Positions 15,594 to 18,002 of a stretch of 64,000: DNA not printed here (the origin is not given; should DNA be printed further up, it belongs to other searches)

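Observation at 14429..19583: Orphan short glycyl-radical-enzyme operon: SASA-type esterase -> 702-aa GRE -> activase -> CMD/AhpD-like protein, with divergent AraC regulator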

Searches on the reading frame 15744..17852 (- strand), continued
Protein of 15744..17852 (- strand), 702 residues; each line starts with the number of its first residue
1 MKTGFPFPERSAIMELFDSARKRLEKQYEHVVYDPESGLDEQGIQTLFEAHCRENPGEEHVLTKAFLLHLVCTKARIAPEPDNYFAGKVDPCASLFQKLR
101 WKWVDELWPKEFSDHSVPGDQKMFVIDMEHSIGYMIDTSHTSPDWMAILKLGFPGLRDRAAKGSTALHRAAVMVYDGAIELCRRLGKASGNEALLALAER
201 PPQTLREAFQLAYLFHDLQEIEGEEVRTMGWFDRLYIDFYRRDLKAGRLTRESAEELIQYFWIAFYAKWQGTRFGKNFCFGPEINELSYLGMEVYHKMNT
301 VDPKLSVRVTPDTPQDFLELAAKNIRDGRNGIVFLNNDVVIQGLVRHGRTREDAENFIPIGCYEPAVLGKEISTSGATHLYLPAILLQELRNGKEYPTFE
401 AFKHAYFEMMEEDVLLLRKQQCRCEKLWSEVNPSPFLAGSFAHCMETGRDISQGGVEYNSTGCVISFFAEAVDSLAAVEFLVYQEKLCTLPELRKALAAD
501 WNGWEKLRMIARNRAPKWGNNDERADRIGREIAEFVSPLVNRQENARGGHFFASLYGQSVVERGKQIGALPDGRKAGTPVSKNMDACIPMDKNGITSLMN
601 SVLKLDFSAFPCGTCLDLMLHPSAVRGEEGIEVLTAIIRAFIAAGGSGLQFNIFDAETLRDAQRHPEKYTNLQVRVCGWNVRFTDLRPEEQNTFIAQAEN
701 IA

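Call 6: search_solved_structures(query=window:15744-17852:-, show_alignments=2)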
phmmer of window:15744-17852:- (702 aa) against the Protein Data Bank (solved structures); distinct sequences matched with E-value up to 0.001: 36.
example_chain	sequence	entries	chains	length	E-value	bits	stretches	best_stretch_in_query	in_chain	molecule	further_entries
1r8w_A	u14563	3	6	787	5.7e-66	226.5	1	207-701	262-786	glycerol dehydratase | B12-independent glycerol dehydratase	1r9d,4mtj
5i2a_A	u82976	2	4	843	4.9e-64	220.1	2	514-699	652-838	Diol-dehydratase | Diol dehydratase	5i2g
2f3o_A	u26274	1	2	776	4.4e-63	217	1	200-690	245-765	pyruvate formate-lyase 2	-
6vxc_A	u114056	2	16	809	3.2e-59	204.2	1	200-699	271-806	Trans-4-hydroxy-L-proline dehydratase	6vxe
8yjo_A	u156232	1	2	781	1.3e-56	195.6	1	198-696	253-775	Probable dehydratase PflD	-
7vua_A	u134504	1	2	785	3e-56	194.4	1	197-696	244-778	HplG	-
9f3w_A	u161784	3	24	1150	9.8e-56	192.7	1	198-697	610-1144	Choline trimethylamine-lyase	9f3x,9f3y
8iof_A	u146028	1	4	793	9.9e-56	192.7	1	199-698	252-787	Benzylsuccinate synthase alpha subunit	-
8id1_A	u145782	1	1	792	2.2e-55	191.5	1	197-698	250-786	Formate C-acetyltransferase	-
8id0_A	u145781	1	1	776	1.7e-54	188.6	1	180-699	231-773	formate C-acetyltransferase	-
5a0u_A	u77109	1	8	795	4.5e-53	183.9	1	198-697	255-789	CHOLINE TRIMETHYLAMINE LYASE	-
5a0z_A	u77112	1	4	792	4.6e-53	183.9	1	198-697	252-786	CHOLINE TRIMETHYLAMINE LYASE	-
8id7_A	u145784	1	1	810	9.6e-53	182.8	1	196-700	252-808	Probable dehydratase YbiW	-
8yjn_A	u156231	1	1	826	1e-52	182.7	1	196-700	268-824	Probable dehydratase YbiW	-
6xs4_A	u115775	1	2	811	1.1e-51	179.3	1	194-700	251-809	Formate C-acetyltransferase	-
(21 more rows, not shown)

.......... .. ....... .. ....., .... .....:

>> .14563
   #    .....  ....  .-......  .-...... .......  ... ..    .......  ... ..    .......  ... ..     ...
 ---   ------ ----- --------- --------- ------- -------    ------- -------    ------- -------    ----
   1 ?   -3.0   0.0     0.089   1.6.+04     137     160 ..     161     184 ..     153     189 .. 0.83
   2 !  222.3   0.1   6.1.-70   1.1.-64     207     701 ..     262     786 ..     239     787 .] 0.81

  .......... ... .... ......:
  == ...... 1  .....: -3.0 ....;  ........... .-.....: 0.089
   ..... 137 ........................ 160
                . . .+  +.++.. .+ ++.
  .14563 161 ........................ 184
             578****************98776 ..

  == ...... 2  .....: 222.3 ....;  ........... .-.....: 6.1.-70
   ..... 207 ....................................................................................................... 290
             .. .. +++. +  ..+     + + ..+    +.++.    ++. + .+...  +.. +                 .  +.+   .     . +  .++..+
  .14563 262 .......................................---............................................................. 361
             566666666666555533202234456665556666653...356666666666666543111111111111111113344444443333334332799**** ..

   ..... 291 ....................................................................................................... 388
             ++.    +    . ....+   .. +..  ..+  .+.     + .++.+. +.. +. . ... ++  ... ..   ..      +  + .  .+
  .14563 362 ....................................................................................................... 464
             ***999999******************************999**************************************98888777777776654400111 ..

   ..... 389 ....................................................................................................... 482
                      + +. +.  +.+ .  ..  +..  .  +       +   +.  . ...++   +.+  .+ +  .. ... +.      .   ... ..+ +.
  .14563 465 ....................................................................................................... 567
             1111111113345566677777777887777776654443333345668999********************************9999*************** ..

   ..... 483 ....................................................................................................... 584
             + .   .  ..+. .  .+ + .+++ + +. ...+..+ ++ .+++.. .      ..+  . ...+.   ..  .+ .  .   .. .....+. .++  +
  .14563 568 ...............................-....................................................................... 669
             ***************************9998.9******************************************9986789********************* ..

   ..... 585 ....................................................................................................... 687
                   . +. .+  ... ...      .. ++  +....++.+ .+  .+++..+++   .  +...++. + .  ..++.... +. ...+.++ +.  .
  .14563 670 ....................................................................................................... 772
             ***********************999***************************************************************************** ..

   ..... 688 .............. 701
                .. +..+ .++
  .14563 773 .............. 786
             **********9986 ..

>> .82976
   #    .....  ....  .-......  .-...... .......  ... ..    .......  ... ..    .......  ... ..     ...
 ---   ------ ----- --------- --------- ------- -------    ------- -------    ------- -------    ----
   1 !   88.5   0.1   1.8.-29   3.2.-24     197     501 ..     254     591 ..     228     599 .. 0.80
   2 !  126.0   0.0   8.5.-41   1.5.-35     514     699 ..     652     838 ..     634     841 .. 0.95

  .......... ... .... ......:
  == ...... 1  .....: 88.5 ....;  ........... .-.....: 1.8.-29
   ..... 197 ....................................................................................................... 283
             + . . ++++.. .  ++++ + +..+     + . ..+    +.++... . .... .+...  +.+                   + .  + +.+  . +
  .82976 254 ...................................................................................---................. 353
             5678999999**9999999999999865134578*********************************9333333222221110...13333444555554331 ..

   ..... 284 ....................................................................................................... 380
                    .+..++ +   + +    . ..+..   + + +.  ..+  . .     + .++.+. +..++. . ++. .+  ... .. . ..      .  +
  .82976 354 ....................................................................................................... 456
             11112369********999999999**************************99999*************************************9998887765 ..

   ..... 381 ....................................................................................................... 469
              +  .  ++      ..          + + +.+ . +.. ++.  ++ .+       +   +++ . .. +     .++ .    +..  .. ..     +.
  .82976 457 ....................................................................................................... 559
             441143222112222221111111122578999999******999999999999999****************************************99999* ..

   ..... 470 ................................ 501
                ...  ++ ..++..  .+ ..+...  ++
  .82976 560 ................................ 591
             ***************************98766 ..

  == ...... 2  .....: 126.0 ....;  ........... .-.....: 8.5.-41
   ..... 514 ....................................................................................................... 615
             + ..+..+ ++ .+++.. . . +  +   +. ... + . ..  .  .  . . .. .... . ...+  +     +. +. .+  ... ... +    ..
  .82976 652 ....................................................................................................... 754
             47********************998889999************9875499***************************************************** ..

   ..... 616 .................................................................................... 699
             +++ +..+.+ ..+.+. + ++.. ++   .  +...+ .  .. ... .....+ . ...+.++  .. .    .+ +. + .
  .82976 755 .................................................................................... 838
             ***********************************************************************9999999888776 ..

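Call 8: find_encoding_contigs(protein=P0113, flank=8000, max_places=3)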
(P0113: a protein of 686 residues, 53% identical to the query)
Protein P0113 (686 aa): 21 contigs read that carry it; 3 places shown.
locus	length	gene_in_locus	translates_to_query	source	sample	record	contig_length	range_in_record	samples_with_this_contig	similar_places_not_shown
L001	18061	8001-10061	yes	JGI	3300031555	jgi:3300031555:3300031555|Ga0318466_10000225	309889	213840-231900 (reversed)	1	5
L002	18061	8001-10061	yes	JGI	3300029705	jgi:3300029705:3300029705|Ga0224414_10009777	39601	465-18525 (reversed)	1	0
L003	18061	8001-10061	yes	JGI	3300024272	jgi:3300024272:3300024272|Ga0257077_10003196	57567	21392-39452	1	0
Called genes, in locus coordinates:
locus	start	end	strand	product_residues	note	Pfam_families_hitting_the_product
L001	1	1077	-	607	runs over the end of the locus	PF00682:HMGL-like, PF02436:PYC_OADA, PF25984:BSH_YknX (faint), PF00364:Biotin_lipoyl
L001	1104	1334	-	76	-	-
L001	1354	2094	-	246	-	PF03099:BPL_LplA_LipB, PF02237:BPL_C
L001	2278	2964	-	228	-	-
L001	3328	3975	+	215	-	PF12464:Mac, PF00132:Hexapep, PF14602:Hexapep_2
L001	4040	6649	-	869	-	PF22124:Glyco_hydro_95_cat, PF03632:Glyco_hydro_65m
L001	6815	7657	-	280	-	PF12833:HTH_18, PF00165:HTH_AraC (weak)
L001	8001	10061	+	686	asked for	PF02901:PFL-like, PF01228:Gly_radical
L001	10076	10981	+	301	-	PF13353:Fer4_12, PF13183:Fer4_8 (faint), PF12838:Fer4_7 (weak), PF12837:Fer4_6 (faint), PF13187:Fer4_9 (weak), PF00037:Fer4 (weak), PF04055:Radical_SAM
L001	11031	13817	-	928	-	-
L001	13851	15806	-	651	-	-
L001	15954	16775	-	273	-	PF07596:SBP_bac_10 (weak)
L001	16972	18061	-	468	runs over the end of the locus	PF00392:GntR (weak)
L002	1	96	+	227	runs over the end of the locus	PF11612:T2SSJ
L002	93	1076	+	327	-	-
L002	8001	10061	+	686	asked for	PF02901:PFL-like, PF01228:Gly_radical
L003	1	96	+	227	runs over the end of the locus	PF11612:T2SSJ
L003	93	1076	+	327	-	-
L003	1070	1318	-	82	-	PF02609:Exonuc_VII_S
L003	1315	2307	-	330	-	PF00730:HhH-GPD, PF00633:HHH, PF14815:NUDIX_4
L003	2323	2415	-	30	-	-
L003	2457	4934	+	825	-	PF13385:Laminin_G_3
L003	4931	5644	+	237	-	-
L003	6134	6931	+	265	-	PF25084:LbH_EIF2B (faint), PF25087:GMPPB_C (faint), PF00132:Hexapep, PF13720:Acetyltransf_11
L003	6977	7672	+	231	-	PF04298:Zn_peptidase_2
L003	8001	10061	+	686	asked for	PF02901:PFL-like, PF01228:Gly_radical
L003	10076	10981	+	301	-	PF13353:Fer4_12, PF13183:Fer4_8 (faint), PF12838:Fer4_7 (weak), PF12837:Fer4_6 (faint), PF13187:Fer4_9 (weak), PF00037:Fer4 (weak), PF04055:Radical_SAM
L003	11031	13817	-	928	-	-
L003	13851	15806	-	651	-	-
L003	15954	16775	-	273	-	PF07596:SBP_bac_10 (weak)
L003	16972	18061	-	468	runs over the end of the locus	PF00392:GntR (weak)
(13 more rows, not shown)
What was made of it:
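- One related locus lies next to a GH95 fucosidase-like gene (call 8).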

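Call 9: find_encoding_contigs(protein=P0015, flank=8000, max_places=3)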
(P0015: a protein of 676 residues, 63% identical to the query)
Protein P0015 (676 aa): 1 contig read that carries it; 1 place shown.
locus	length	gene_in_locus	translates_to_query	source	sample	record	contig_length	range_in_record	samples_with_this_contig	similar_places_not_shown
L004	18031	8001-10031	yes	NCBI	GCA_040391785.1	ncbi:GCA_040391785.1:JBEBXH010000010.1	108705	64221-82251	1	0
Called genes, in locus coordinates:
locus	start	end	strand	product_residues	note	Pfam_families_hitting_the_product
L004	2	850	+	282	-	PF02498:Bro-N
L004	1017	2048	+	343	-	PF13377:Peripla_BP_3 (faint)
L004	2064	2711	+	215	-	-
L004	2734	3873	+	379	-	-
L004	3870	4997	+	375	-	-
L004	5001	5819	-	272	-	PF00440:TetR_N (faint), PF00165:HTH_AraC (weak), PF12833:HTH_18, PF00165:HTH_AraC (weak)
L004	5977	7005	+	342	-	PF01408:GFO_IDH_MocA, PF22725:GFO_IDH_MocA_C3, PF02894:GFO_IDH_MocA_C (faint)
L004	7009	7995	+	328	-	PF01370:Epimerase, PF13460:NAD_binding_10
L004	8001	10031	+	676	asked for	PF02901:PFL-like, PF01228:Gly_radical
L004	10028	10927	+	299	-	PF13353:Fer4_12, PF04055:Radical_SAM, PF00037:Fer4 (faint), PF13484:Fer4_16 (faint)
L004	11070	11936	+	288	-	PF09992:NAGPA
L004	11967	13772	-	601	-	-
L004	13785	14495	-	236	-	PF07596:SBP_bac_10 (faint)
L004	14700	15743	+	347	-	PF00392:GntR, PF08279:HTH_11 (weak), PF13377:Peripla_BP_3 (weak)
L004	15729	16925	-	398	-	PF00246:Peptidase_M14 (faint)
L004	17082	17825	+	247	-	PF12833:HTH_18, PF00165:HTH_AraC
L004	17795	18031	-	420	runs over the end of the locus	PF13685:Fe-ADH_2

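Call 10: find_encoding_contigs(protein=P0002, flank=6000, max_places=3)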
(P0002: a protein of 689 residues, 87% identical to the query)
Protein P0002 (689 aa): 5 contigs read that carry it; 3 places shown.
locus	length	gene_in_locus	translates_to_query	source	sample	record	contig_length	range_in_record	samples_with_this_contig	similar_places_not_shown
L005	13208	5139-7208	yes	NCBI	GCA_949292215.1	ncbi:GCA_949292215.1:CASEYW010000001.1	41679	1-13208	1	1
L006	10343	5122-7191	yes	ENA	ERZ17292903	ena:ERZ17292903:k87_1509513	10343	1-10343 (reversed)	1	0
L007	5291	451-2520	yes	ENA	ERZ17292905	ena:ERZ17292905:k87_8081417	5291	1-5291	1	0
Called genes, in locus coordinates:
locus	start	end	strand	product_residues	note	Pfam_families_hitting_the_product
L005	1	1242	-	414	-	?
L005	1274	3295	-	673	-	PF16334:DUF4964, PF17168:DUF5127, PF16335:GtaA_6_Hairpin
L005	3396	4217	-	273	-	PF12833:HTH_18, PF00165:HTH_AraC (weak)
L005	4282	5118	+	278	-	PF03629:SASA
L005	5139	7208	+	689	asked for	PF02901:PFL-like, PF01228:Gly_radical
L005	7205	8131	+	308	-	PF13353:Fer4_12, PF04055:Radical_SAM, PF12797:Fer4_2 (faint), PF13237:Fer4_10 (weak), PF13484:Fer4_16 (faint), PF00037:Fer4 (faint), PF12837:Fer4_6 (faint), PF12838:Fer4_7 (weak)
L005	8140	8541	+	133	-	PF02627:CMD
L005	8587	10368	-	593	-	PF13229:Beta_helix (faint), PF23764:Beta-barrel_GLAA-B_II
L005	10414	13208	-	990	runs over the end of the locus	-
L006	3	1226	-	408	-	?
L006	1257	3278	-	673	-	PF16334:DUF4964, PF17168:DUF5127, PF16335:GtaA_6_Hairpin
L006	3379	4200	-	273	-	PF12833:HTH_18, PF00165:HTH_AraC (weak)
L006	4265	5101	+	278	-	PF03629:SASA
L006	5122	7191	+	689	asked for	PF02901:PFL-like, PF01228:Gly_radical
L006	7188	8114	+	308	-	PF13353:Fer4_12, PF04055:Radical_SAM, PF12797:Fer4_2 (faint), PF13183:Fer4_8 (faint), PF13237:Fer4_10 (weak), PF13484:Fer4_16 (faint), PF00037:Fer4 (faint), PF12837:Fer4_6 (faint)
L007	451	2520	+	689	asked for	PF02901:PFL-like, PF01228:Gly_radical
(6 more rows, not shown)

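Call 11: find_encoding_contigs(protein=P0057, flank=6000, max_places=2)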
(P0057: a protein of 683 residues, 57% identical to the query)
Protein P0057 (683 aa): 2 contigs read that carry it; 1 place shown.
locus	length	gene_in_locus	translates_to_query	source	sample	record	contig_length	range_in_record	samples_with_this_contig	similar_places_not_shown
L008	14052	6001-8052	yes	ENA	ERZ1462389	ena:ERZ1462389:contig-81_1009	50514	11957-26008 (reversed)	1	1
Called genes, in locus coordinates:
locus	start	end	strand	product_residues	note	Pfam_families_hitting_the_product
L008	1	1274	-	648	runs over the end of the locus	PF02065:Melibiase, PF01055:Glyco_hydro_31_2nd (weak)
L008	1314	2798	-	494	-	PF01541:GIY-YIG, PF27096:UvrC_M, PF02151:UVR, PF08459:UvrC_RNaseH_dom, PF12826:HHH_2 (weak), PF14520:HHH_5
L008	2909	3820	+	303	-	PF01882:DUF58, PF13519:VWA_2 (weak)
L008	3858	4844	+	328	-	PF00657:Lipase_GDSL, PF13472:Lipase_GDSL_2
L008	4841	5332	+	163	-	PF01451:LMWPc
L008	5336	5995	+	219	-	PF01569:PAP2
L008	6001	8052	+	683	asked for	PF02901:PFL-like, PF01228:Gly_radical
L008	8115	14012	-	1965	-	PF01640:Peptidase_C10, PF13899:Thioredoxin_7 (faint), PF13287:Fn3_assoc (weak), PF13290:CHB_HEX_C_1, PF13287:Fn3_assoc, PF13290:CHB_HEX_C_1, PF13306:LRR_5, PF13306:LRR_5, +1 more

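Call 12: find_encoding_contigs(protein=P0036, flank=6000, max_places=2)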
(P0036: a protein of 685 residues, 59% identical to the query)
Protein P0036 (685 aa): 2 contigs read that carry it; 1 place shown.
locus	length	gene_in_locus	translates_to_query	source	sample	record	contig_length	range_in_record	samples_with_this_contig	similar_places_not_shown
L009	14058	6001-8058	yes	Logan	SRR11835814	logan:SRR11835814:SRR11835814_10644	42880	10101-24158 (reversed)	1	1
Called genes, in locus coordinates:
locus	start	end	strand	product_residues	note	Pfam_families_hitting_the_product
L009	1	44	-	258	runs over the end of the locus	-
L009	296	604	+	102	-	PF03992:ABM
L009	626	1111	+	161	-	PF01467:CTP_transf_like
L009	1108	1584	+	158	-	PF02620:YceD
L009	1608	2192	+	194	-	PF00881:Nitroreductase, PF14512:TM1586_NiRdase (faint)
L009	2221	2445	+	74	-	PF25160:LdpA_Fe-S-bd (weak), PF12797:Fer4_2 (weak), PF12837:Fer4_6 (weak), PF13237:Fer4_10, PF00037:Fer4 (weak), PF14697:Fer4_21, PF12838:Fer4_7, PF13187:Fer4_9, +6 more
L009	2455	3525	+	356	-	PF01855:POR_N, PF17147:PFOR_II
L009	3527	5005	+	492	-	PF02775:TPP_enzyme_C, PF01558:POR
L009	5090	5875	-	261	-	PF00165:HTH_AraC (faint), PF12833:HTH_18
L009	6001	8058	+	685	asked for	PF02901:PFL-like, PF01228:Gly_radical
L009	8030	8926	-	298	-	-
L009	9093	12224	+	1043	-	PF00133:tRNA-synt_1, PF09334:tRNA-synt_1g (faint), PF08264:Anticodon_1, PF19302:DUF5915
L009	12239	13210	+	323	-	PF00579:tRNA-synt_1b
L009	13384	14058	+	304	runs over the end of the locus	PF00359:PTS_EIIA_2, PF00571:CBS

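Call 13: find_related_loci(query=window:15744-17852:-, collection=genome_contigs, flank=6000)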
Query window:15744-17852:- (702 aa) in genome_contigs; peptide patterns used: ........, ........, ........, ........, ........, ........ (x = any residue, [..] = any of these).
10 stretches matched a pattern; 4 encode a relative of the query (tblastn E <= 1e-3); 4 distinct loci.
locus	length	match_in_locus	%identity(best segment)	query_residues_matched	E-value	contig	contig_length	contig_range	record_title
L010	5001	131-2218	89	7-702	0e+0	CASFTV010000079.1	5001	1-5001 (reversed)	uncultured bacterium isolate B40_L1_302302_idba_bin.124 genome assembly, contig: B40_L1_302302_idba_bin.124.fa_scaffold_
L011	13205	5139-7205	87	14-702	0e+0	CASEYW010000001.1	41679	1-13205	uncultured bacterium isolate SI.B33.metabat-bins.71 genome assembly, contig: SI.B33.metabat-bins.71.fa_k141_812, whole g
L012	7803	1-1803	89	102-702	0e+0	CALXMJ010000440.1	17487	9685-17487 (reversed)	MAG: uncultured Victivallales bacterium isolate E02__bin388 genome assembly, contig: E02__k127_2839621, whole genome sho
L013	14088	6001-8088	89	7-702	0e+0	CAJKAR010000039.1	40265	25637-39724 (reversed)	MAG TPA_asm: uncultured Lentisphaeria bacterium isolate ERR1190684-bin.24 genome assembly, contig: NODE_733_length_40265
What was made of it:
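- Tried and rejected: The genome_contigs scan with the single protein returned only four loci at 87-89% identity, so it gave organism names but no distant context (call 13).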
